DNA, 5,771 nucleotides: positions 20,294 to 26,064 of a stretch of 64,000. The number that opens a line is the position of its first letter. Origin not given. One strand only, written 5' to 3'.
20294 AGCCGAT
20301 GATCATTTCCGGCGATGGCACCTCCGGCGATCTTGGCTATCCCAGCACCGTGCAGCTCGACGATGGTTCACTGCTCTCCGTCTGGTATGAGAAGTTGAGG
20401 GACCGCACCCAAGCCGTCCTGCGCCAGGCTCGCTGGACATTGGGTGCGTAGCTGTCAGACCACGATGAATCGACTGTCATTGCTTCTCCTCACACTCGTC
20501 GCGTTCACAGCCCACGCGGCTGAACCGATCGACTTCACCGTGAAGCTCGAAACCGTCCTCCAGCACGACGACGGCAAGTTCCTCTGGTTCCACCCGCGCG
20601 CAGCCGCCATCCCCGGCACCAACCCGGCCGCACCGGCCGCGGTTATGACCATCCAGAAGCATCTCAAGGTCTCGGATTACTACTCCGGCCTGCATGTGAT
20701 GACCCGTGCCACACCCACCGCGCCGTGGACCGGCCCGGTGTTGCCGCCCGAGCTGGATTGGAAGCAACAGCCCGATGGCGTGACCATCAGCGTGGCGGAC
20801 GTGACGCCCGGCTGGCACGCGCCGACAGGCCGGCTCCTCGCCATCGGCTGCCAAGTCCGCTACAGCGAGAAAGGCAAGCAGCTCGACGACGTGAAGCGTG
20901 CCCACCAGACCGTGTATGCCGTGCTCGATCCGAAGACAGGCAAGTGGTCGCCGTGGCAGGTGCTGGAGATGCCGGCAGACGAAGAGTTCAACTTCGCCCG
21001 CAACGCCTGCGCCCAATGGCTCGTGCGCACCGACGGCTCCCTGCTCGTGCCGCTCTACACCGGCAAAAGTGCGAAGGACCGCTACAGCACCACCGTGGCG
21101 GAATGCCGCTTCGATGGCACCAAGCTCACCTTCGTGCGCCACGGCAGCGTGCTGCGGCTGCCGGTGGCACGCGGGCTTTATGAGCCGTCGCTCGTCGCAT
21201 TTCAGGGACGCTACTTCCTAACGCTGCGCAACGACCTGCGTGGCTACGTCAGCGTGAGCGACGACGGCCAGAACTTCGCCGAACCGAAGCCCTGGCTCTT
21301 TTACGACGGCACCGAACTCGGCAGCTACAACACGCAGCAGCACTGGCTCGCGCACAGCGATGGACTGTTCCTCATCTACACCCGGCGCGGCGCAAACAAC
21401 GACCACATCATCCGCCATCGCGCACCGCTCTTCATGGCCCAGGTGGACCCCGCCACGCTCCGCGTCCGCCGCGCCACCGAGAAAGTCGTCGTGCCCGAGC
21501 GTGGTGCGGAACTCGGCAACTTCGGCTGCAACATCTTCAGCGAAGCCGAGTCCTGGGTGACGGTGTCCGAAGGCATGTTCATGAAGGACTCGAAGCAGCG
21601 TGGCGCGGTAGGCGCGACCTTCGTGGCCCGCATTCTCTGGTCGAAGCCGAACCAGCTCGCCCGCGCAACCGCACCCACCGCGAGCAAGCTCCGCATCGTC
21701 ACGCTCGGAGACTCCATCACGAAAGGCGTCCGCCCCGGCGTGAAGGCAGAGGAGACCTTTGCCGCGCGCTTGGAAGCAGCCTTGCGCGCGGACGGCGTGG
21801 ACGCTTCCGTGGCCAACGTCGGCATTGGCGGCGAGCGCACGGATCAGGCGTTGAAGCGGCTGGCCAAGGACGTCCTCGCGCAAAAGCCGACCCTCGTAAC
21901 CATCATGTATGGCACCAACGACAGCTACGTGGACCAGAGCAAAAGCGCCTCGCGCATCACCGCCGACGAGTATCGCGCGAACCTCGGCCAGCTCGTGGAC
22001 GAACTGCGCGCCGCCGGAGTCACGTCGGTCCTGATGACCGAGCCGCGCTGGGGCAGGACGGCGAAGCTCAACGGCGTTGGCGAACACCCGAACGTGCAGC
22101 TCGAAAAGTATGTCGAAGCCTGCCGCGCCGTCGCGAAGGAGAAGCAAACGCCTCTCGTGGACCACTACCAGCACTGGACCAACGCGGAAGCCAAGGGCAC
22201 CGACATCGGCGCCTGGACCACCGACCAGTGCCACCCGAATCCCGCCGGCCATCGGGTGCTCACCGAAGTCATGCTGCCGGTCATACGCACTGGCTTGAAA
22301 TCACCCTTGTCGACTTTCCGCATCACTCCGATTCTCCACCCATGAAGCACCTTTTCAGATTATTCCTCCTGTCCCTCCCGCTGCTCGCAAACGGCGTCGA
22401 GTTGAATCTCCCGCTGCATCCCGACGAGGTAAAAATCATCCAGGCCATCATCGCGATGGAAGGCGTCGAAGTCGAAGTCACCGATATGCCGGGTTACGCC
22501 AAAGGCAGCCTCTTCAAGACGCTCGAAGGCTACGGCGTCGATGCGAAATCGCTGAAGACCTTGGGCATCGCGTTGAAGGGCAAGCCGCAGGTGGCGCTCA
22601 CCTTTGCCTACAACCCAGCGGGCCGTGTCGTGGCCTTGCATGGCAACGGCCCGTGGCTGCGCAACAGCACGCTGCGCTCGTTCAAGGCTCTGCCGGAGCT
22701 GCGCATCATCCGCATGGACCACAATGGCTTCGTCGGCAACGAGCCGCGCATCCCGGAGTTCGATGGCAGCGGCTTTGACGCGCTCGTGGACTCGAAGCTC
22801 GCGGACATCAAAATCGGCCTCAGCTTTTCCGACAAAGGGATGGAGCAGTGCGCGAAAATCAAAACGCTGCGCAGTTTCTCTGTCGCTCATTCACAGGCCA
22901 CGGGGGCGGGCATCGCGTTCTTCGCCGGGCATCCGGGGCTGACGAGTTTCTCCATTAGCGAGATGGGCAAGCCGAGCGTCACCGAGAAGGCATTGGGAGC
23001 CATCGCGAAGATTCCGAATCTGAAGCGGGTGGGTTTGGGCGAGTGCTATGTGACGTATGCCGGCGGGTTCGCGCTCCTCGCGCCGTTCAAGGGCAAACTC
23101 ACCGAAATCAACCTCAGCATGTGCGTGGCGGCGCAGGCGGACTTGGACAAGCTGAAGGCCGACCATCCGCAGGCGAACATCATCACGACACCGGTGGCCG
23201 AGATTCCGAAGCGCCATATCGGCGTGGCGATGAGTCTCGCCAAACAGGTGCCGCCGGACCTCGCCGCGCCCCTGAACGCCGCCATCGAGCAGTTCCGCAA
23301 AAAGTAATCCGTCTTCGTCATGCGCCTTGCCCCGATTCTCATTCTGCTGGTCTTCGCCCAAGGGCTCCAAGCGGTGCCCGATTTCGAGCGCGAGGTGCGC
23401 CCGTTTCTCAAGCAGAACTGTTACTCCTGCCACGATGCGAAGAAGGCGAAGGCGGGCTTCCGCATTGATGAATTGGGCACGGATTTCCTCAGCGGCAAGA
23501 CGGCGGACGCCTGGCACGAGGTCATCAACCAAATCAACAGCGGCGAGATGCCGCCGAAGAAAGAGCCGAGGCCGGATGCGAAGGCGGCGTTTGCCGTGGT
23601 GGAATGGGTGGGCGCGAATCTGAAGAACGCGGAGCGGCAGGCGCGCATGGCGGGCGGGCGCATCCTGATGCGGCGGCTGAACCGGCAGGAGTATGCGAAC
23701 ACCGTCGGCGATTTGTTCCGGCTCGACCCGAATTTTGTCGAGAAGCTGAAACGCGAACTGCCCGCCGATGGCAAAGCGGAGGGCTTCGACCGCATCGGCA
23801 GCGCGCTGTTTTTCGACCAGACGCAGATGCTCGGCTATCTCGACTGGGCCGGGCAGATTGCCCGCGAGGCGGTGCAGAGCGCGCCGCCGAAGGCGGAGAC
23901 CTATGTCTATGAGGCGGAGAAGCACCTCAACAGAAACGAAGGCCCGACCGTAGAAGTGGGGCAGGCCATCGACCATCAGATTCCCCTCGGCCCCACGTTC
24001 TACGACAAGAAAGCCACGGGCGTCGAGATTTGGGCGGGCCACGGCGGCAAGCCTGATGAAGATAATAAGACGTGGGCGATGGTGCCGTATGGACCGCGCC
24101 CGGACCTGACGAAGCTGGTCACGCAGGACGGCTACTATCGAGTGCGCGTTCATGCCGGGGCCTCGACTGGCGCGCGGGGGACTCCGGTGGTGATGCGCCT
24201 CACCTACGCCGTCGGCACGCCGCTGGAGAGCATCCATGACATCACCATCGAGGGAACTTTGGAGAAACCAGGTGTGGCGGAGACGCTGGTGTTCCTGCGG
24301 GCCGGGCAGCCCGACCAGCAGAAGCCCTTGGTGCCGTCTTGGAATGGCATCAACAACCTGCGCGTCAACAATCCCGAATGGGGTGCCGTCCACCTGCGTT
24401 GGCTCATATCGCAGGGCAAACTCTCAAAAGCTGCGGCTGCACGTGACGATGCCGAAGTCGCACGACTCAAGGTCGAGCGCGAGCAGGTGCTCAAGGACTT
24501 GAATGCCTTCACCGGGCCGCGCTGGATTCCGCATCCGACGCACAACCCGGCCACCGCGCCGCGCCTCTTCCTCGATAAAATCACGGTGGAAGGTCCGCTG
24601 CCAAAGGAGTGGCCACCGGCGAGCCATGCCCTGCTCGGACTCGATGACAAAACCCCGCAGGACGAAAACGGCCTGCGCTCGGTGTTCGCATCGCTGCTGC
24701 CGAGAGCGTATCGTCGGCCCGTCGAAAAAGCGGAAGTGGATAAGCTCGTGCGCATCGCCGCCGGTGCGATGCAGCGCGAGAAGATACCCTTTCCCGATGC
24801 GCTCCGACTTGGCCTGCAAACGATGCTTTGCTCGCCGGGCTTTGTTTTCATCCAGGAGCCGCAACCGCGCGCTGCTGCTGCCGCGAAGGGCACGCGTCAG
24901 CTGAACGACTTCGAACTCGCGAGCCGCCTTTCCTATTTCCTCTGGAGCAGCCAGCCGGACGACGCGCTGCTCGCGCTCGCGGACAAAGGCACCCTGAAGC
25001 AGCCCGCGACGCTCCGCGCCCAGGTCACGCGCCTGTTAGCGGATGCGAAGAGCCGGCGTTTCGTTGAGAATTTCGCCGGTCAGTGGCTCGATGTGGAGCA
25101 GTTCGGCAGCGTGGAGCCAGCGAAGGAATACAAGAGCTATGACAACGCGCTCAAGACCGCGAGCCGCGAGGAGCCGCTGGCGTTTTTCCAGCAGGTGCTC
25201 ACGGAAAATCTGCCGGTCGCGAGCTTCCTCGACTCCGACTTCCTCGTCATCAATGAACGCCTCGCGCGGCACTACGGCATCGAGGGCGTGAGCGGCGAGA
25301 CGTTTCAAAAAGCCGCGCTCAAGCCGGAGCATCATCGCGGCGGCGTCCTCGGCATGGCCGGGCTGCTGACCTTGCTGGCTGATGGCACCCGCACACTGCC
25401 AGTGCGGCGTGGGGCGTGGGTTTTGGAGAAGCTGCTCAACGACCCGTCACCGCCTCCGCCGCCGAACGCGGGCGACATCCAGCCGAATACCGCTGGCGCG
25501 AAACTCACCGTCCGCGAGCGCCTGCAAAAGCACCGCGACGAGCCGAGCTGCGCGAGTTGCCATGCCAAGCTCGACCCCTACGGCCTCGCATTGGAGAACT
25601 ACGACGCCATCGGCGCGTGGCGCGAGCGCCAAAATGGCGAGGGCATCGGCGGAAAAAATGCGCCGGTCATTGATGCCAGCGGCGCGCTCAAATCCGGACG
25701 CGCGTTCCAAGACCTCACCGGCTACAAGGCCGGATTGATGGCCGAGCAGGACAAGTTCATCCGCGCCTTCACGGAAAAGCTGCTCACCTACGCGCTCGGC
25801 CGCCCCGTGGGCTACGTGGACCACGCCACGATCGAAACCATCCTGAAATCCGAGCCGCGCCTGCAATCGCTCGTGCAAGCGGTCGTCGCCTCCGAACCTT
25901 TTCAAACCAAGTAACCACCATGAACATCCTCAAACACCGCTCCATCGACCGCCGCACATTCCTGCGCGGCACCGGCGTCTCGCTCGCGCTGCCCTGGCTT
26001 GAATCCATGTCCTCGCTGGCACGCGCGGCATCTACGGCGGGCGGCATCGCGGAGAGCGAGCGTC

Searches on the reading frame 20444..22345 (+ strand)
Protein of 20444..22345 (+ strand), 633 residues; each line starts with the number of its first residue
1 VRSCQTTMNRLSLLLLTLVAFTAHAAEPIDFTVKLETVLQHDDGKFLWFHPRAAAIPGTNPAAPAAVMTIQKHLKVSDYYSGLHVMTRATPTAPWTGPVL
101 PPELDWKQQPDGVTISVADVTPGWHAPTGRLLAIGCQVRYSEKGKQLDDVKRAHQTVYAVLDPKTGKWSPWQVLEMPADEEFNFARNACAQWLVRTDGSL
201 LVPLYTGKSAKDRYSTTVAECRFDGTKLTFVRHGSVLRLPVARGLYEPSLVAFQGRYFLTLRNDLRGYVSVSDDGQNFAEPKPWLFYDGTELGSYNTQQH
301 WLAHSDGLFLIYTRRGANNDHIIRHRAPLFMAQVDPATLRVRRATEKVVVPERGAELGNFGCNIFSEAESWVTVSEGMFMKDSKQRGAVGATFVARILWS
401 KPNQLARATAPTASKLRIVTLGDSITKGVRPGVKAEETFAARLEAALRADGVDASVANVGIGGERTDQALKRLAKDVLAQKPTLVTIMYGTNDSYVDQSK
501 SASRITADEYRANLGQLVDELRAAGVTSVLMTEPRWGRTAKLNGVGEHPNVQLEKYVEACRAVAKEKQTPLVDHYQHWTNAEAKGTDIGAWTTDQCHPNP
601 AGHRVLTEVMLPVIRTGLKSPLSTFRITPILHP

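Call 57: search_protein_families(library=pfam, proteins=[window:20444-22345:+], max_evalue=0.0001)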
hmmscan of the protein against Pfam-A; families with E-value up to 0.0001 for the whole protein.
window:20444-22345:+ (633 aa): 4 families
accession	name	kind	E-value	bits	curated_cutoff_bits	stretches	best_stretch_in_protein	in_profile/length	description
PF13472.12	Lipase_GDSL_2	-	4.8e-30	105.8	32.9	1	421-605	2-178/178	GDSL-like Lipase/Acylhydrolase family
PF00657.28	Lipase_GDSL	-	5.1e-24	86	23.6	1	418-608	1-206/208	GDSL-like Lipase/Acylhydrolase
PF25182.1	NonGDSL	-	6.8e-13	48.9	80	1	403-581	13-182/220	Non-GDSL lipase-like family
PF04311.20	DUF459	-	3.5e-06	26.9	27.2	1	417-611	1-195/197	Protein of unknown function (DUF459)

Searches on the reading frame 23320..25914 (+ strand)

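Call 57: search_protein_families(library=pfam, proteins=[window:23320-25914:+], max_evalue=0.0001)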
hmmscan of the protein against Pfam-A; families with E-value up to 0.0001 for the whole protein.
window:23320-25914:+ (864 aa): 7 families
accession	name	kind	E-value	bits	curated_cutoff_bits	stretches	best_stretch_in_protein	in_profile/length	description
PF07631.16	PSD4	-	1.6e-43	148.7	23.3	1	528-654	1-128/128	Protein of unknown function (DUF1592)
PF07627.16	PSCyt3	-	4.7e-33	113.8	27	1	673-770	1-97/98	Protein of unknown function (DUF1588)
PF07626.16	PSD3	-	1.7e-20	73.7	23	1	118-185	1-64/65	Protein of unknown function (DUF1587)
PF07624.16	PSD2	-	6.5e-18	64.7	25.8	1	792-861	1-74/74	Protein of unknown function (DUF1585)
PF07637.16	PSD5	-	4.2e-15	56.3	34.2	1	453-513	3-62/62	Protein of unknown function (DUF1595)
PF07635.16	PSCyt1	-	3.8e-08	34.2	22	1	34-80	1-58/59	Planctomycete cytochrome C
PF13442.11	Cytochrome_CBB3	-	4.3e-06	27.4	27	0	30-97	10-68/68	Cytochrome C oxidase, cbb3-type, subunit III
